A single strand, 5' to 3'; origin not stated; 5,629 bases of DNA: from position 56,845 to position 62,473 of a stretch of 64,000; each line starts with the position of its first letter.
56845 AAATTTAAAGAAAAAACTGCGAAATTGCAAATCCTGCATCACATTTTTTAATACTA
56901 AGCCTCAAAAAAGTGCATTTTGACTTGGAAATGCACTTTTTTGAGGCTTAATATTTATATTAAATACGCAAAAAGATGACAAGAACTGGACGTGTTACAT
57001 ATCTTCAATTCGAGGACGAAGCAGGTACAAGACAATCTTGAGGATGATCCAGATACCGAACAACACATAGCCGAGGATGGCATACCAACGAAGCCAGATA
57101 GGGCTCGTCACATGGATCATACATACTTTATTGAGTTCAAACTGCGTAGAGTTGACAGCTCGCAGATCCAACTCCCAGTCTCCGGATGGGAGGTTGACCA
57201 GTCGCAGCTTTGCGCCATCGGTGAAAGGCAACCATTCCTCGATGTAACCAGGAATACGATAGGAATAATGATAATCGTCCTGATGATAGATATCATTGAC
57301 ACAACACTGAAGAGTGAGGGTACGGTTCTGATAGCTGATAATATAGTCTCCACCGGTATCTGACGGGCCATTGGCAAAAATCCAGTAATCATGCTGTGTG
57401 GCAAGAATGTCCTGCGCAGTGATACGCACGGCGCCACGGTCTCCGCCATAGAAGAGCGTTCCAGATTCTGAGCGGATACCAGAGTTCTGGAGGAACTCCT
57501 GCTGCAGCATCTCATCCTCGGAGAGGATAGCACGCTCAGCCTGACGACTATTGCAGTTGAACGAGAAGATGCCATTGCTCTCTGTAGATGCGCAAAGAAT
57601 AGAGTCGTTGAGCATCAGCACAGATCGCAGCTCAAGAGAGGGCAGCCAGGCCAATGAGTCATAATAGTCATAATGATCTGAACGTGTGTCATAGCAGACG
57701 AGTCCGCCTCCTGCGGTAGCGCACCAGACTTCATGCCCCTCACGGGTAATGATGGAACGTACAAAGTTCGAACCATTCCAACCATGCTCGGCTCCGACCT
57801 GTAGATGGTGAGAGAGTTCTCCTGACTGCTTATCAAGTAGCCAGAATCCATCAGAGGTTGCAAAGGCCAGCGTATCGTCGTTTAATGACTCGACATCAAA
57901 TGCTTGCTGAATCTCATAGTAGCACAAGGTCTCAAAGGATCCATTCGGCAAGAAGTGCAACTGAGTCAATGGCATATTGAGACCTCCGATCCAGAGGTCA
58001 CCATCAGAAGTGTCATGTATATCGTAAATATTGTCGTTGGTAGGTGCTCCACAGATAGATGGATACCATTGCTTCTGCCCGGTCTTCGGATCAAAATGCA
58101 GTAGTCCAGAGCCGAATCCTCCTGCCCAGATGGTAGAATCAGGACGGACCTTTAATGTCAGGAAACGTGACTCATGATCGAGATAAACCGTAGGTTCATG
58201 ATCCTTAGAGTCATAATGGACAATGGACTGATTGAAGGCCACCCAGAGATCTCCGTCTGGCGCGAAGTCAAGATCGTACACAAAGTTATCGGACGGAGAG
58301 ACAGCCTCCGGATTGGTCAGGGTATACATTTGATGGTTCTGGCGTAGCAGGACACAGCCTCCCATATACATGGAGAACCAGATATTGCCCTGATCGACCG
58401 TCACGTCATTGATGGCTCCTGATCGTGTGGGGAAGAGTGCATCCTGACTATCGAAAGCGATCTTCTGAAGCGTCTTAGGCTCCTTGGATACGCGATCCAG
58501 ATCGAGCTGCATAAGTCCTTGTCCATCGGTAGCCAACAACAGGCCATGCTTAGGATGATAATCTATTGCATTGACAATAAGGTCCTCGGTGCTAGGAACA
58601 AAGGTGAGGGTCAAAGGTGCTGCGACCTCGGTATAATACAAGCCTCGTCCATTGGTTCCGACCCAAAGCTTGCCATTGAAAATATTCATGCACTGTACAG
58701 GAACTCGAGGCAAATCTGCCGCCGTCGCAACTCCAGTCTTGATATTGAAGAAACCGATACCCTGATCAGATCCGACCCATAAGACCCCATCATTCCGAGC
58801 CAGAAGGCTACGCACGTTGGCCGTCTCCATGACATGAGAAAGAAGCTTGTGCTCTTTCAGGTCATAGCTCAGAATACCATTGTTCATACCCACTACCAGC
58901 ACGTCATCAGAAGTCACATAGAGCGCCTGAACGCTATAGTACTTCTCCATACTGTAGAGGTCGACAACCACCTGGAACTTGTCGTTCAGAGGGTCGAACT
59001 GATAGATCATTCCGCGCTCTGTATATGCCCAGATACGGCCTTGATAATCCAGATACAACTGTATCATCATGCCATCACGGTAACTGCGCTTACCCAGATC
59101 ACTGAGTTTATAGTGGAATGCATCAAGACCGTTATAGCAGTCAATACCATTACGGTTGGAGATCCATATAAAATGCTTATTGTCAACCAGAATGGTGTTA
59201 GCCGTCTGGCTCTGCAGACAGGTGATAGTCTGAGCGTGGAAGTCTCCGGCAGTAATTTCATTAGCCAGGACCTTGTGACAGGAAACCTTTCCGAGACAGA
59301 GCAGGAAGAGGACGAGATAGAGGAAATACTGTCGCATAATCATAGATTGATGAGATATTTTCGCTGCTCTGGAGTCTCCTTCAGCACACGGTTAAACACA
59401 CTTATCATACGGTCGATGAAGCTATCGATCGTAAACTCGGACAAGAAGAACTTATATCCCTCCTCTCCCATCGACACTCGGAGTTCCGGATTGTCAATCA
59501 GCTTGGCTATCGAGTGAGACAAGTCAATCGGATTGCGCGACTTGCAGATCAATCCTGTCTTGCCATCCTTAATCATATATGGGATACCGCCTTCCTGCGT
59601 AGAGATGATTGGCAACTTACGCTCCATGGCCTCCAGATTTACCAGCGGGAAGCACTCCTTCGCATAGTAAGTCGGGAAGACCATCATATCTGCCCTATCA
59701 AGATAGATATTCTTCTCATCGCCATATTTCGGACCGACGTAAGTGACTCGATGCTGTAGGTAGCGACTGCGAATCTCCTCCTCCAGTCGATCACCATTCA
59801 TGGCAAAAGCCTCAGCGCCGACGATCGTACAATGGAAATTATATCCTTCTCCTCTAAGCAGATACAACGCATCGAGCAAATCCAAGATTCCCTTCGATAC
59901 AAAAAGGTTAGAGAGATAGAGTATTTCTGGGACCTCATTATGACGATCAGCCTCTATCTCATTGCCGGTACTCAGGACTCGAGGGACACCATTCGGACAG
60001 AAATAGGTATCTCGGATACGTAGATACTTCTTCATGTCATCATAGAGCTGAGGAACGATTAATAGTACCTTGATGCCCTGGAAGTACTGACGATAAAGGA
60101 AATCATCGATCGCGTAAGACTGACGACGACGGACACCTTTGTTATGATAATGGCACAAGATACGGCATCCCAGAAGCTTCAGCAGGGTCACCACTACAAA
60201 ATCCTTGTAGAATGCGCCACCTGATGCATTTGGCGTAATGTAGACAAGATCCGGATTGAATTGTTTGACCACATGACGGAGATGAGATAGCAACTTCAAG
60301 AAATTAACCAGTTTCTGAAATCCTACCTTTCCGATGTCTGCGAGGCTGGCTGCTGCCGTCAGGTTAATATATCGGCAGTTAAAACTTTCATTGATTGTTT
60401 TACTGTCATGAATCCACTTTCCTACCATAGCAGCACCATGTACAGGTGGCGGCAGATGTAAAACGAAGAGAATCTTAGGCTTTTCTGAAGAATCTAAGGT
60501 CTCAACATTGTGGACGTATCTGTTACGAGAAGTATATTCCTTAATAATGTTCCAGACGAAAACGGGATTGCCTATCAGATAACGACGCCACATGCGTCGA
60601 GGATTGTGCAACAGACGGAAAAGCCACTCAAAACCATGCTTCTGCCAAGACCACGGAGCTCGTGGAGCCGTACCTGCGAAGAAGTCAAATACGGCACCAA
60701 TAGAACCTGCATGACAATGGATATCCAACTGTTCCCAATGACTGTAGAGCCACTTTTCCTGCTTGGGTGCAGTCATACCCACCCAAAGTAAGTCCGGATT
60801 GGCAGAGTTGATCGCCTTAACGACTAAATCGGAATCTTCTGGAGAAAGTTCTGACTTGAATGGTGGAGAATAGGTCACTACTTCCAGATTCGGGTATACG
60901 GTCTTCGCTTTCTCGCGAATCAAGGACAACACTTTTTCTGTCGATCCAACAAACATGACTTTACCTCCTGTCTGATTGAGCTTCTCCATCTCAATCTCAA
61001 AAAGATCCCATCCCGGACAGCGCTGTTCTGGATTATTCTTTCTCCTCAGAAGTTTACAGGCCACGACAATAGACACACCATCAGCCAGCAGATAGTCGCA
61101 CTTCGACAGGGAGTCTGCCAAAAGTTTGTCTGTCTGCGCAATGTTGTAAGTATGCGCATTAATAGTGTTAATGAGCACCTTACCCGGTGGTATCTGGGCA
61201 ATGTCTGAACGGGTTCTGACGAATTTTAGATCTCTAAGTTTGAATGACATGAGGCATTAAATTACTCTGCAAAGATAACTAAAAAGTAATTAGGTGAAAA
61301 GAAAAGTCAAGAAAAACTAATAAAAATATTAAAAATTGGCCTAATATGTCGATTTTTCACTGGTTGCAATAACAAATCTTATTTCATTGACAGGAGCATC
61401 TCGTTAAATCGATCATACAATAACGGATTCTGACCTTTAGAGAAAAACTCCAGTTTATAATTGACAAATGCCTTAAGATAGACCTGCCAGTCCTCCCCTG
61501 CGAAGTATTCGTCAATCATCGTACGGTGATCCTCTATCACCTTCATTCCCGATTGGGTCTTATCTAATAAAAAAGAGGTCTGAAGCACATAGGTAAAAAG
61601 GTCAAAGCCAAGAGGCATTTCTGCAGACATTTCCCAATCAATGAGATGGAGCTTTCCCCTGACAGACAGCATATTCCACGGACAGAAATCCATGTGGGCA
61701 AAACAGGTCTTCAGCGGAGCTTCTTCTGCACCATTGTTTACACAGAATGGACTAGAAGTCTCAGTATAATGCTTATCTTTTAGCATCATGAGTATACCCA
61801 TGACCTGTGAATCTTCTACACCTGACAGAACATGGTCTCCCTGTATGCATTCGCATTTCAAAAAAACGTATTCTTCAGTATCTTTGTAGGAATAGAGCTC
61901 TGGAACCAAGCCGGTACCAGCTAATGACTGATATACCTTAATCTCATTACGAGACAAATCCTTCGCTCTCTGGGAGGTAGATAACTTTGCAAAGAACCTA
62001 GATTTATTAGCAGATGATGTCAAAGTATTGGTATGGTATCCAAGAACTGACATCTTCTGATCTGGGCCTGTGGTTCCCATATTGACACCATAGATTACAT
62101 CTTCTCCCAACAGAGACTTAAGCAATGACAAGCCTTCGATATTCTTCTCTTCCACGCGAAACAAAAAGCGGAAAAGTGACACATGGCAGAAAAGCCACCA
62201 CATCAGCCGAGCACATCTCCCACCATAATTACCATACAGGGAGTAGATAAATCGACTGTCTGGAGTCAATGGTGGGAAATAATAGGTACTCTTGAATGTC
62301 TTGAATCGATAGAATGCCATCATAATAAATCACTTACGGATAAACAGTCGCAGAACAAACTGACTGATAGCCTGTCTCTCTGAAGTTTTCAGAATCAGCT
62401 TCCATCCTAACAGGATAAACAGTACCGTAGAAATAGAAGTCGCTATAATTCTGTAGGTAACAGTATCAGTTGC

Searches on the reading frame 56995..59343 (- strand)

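Call 69: search_protein_families(library=pfam, max_evalue=0.00001, proteins=[window:56995-59343:-])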
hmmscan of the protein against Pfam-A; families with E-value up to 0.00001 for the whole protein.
window:56995-59343:- (782 aa): 2 families
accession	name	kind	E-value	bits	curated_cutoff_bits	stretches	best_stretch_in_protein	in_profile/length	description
PF07494.17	Reg_prop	-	8e-16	56.6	20.4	0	436-454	4-22/24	Two component regulator propeller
PF16819.11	DUF5074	-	1.1e-07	31.7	27.2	0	140-218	148-231/353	Domain of unknown function (DUF5074)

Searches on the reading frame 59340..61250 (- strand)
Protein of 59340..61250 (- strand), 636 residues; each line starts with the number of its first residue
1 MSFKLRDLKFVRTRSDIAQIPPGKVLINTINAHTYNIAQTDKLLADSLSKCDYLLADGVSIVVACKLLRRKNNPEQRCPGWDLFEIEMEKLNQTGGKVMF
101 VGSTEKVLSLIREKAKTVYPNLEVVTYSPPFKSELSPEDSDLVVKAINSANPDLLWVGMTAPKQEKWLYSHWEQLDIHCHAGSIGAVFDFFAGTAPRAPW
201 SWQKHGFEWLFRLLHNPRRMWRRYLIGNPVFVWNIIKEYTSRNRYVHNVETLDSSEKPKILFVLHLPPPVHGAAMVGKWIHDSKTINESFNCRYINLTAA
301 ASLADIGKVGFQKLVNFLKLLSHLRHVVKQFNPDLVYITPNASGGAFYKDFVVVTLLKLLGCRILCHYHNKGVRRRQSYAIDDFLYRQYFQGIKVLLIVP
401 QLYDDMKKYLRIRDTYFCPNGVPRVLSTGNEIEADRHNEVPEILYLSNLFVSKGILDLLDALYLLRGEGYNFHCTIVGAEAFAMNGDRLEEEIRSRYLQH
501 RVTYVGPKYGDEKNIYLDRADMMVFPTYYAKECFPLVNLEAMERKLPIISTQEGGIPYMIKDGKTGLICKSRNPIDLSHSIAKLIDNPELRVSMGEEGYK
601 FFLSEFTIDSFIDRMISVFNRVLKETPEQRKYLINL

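Call 69: search_protein_families(library=pfam, max_evalue=0.00001, proteins=[window:59340-61250:-])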
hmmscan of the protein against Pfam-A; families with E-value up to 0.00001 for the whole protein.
window:59340-61250:- (636 aa): 3 families
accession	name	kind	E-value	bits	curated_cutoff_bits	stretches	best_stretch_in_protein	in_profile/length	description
PF03808.19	Glyco_tran_WecG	-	5.1e-50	170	27.4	1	52-224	2-168/168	Glycosyl transferase WecG/TagA/CpsF family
PF00534.26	Glycos_transf_1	-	1.4e-32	113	26.4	1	438-600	13-171/172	Glycosyl transferases group 1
PF13692.12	Glyco_trans_1_4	-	3e-24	86.3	27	1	441-587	2-142/142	Glycosyl transferases group 1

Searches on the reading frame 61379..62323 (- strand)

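Call 69: search_protein_families(library=pfam, max_evalue=0.00001, proteins=[window:61379-62323:-])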
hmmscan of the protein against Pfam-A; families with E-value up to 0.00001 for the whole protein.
window:61379-62323:- (314 aa): 2 families
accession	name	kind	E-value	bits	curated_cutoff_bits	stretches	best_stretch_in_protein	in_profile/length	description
PF01636.29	APH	-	2.2e-09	37.9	23.2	0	201-246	161-210/239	Phosphotransferase enzyme family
PF01633.27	Choline_kinase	-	5.9e-06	26.3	29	0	205-266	161-224/300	Choline/ethanolamine kinase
